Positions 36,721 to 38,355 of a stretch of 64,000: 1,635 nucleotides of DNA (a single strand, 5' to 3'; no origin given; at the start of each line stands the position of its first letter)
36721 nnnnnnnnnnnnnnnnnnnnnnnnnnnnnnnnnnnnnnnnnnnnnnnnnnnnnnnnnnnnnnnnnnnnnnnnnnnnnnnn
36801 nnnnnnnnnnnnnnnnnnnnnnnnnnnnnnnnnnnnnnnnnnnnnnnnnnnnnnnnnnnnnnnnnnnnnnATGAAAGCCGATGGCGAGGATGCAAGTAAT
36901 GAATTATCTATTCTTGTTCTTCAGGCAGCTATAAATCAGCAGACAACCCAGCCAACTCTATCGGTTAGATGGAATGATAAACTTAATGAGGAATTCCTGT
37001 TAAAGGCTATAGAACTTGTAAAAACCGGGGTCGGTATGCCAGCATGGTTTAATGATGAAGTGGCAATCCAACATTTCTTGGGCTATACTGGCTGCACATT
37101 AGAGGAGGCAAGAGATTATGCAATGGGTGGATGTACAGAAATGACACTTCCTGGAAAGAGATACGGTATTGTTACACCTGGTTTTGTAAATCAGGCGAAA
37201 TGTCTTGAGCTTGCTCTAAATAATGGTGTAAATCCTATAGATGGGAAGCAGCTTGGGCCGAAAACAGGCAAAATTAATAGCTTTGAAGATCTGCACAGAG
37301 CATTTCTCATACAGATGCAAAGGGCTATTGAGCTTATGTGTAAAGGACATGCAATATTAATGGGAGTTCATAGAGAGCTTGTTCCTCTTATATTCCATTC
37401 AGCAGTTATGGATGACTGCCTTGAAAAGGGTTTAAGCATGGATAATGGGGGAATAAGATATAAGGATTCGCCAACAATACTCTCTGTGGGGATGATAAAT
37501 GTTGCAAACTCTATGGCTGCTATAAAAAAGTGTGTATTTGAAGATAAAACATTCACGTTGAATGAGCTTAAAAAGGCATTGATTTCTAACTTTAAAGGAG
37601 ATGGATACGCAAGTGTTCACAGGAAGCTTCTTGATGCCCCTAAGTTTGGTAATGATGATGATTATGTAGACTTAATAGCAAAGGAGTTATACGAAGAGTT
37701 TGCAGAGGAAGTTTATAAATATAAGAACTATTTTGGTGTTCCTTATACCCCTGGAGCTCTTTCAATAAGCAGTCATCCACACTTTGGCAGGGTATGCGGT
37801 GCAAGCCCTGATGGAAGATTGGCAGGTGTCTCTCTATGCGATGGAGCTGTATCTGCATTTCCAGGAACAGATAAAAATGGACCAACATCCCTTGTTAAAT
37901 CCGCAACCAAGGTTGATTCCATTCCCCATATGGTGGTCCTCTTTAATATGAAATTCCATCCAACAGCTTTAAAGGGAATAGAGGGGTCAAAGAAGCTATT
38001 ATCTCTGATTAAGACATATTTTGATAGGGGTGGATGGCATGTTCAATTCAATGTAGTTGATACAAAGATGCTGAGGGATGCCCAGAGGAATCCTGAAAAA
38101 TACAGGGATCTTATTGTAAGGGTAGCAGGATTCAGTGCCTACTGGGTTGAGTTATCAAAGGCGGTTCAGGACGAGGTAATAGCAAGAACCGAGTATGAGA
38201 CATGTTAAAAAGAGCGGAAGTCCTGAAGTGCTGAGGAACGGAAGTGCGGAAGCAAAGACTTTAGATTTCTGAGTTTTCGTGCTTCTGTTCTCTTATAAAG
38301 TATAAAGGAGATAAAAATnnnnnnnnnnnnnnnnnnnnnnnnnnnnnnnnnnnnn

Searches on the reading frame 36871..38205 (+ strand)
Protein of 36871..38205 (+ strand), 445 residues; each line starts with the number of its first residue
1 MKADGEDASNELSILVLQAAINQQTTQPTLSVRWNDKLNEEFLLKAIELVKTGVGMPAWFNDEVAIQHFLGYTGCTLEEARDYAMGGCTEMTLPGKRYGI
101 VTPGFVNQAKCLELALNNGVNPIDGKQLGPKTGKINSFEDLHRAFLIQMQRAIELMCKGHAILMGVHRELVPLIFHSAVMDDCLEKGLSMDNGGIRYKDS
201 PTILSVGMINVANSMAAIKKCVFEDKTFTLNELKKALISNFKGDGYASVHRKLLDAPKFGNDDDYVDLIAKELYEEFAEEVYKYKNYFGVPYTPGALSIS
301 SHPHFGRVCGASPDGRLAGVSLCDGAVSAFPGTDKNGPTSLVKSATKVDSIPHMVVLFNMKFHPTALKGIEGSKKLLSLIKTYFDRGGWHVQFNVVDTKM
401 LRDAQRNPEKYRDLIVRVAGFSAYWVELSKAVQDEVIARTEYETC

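Call 55: search_solved_structures(query=window:36871-38205:+, max_evalue=1e-60, show_alignments=5)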
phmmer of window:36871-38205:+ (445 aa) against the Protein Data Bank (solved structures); distinct sequences matched with E-value up to 1e-60: 31.
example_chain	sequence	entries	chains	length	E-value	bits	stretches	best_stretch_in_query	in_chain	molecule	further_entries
1r8w_A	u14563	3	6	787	5.1e-110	371.6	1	3-442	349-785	glycerol dehydratase | B12-independent glycerol dehydratase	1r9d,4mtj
2y8n_A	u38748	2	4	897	2.2e-94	320.2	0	241-443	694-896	4-HYDROXYPHENYLACETATE DECARBOXYLASE LARGE SUBUNIT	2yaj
7e7l_A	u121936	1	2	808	3.4e-93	316.2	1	4-442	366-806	Hydroxyphenylacetic acid decarboxylase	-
6vxc_A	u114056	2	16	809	5.7e-93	315.5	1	3-442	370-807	Trans-4-hydroxy-L-proline dehydratase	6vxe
5i2a_A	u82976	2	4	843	1.4e-92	314.2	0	245-442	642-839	Diol-dehydratase | Diol dehydratase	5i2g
9rco_A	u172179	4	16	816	1.8e-91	310.5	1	3-442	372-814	Glycyl radical protein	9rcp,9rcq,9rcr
8yjo_A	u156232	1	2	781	1.5e-88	300.9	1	4-443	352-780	Probable dehydratase PflD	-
9ht9_A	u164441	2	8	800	1.3e-87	297.9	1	3-440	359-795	Choline trimethylamine-lyase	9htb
9r0v_A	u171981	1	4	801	1.3e-87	297.8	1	3-440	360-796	Choline trimethylamine-lyase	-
6vue_A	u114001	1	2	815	1.3e-87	297.8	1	3-440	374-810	Choline trimethylamine-lyase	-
5fay_A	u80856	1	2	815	1.3e-87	297.8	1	3-440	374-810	Choline trimethylamine-lyase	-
5faw_A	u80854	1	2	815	1.3e-87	297.8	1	3-440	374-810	Choline trimethylamine-lyase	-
5fau_A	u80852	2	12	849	1.5e-87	297.6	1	3-440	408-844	Choline trimethylamine-lyase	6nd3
8id0_A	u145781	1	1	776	1.7e-87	297.4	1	5-443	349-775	formate C-acetyltransferase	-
5fav_A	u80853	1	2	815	3.4e-87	296.4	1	3-440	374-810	Choline trimethylamine-lyase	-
9f3w_A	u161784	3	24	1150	2.1e-84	287.3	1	2-443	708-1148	Choline trimethylamine-lyase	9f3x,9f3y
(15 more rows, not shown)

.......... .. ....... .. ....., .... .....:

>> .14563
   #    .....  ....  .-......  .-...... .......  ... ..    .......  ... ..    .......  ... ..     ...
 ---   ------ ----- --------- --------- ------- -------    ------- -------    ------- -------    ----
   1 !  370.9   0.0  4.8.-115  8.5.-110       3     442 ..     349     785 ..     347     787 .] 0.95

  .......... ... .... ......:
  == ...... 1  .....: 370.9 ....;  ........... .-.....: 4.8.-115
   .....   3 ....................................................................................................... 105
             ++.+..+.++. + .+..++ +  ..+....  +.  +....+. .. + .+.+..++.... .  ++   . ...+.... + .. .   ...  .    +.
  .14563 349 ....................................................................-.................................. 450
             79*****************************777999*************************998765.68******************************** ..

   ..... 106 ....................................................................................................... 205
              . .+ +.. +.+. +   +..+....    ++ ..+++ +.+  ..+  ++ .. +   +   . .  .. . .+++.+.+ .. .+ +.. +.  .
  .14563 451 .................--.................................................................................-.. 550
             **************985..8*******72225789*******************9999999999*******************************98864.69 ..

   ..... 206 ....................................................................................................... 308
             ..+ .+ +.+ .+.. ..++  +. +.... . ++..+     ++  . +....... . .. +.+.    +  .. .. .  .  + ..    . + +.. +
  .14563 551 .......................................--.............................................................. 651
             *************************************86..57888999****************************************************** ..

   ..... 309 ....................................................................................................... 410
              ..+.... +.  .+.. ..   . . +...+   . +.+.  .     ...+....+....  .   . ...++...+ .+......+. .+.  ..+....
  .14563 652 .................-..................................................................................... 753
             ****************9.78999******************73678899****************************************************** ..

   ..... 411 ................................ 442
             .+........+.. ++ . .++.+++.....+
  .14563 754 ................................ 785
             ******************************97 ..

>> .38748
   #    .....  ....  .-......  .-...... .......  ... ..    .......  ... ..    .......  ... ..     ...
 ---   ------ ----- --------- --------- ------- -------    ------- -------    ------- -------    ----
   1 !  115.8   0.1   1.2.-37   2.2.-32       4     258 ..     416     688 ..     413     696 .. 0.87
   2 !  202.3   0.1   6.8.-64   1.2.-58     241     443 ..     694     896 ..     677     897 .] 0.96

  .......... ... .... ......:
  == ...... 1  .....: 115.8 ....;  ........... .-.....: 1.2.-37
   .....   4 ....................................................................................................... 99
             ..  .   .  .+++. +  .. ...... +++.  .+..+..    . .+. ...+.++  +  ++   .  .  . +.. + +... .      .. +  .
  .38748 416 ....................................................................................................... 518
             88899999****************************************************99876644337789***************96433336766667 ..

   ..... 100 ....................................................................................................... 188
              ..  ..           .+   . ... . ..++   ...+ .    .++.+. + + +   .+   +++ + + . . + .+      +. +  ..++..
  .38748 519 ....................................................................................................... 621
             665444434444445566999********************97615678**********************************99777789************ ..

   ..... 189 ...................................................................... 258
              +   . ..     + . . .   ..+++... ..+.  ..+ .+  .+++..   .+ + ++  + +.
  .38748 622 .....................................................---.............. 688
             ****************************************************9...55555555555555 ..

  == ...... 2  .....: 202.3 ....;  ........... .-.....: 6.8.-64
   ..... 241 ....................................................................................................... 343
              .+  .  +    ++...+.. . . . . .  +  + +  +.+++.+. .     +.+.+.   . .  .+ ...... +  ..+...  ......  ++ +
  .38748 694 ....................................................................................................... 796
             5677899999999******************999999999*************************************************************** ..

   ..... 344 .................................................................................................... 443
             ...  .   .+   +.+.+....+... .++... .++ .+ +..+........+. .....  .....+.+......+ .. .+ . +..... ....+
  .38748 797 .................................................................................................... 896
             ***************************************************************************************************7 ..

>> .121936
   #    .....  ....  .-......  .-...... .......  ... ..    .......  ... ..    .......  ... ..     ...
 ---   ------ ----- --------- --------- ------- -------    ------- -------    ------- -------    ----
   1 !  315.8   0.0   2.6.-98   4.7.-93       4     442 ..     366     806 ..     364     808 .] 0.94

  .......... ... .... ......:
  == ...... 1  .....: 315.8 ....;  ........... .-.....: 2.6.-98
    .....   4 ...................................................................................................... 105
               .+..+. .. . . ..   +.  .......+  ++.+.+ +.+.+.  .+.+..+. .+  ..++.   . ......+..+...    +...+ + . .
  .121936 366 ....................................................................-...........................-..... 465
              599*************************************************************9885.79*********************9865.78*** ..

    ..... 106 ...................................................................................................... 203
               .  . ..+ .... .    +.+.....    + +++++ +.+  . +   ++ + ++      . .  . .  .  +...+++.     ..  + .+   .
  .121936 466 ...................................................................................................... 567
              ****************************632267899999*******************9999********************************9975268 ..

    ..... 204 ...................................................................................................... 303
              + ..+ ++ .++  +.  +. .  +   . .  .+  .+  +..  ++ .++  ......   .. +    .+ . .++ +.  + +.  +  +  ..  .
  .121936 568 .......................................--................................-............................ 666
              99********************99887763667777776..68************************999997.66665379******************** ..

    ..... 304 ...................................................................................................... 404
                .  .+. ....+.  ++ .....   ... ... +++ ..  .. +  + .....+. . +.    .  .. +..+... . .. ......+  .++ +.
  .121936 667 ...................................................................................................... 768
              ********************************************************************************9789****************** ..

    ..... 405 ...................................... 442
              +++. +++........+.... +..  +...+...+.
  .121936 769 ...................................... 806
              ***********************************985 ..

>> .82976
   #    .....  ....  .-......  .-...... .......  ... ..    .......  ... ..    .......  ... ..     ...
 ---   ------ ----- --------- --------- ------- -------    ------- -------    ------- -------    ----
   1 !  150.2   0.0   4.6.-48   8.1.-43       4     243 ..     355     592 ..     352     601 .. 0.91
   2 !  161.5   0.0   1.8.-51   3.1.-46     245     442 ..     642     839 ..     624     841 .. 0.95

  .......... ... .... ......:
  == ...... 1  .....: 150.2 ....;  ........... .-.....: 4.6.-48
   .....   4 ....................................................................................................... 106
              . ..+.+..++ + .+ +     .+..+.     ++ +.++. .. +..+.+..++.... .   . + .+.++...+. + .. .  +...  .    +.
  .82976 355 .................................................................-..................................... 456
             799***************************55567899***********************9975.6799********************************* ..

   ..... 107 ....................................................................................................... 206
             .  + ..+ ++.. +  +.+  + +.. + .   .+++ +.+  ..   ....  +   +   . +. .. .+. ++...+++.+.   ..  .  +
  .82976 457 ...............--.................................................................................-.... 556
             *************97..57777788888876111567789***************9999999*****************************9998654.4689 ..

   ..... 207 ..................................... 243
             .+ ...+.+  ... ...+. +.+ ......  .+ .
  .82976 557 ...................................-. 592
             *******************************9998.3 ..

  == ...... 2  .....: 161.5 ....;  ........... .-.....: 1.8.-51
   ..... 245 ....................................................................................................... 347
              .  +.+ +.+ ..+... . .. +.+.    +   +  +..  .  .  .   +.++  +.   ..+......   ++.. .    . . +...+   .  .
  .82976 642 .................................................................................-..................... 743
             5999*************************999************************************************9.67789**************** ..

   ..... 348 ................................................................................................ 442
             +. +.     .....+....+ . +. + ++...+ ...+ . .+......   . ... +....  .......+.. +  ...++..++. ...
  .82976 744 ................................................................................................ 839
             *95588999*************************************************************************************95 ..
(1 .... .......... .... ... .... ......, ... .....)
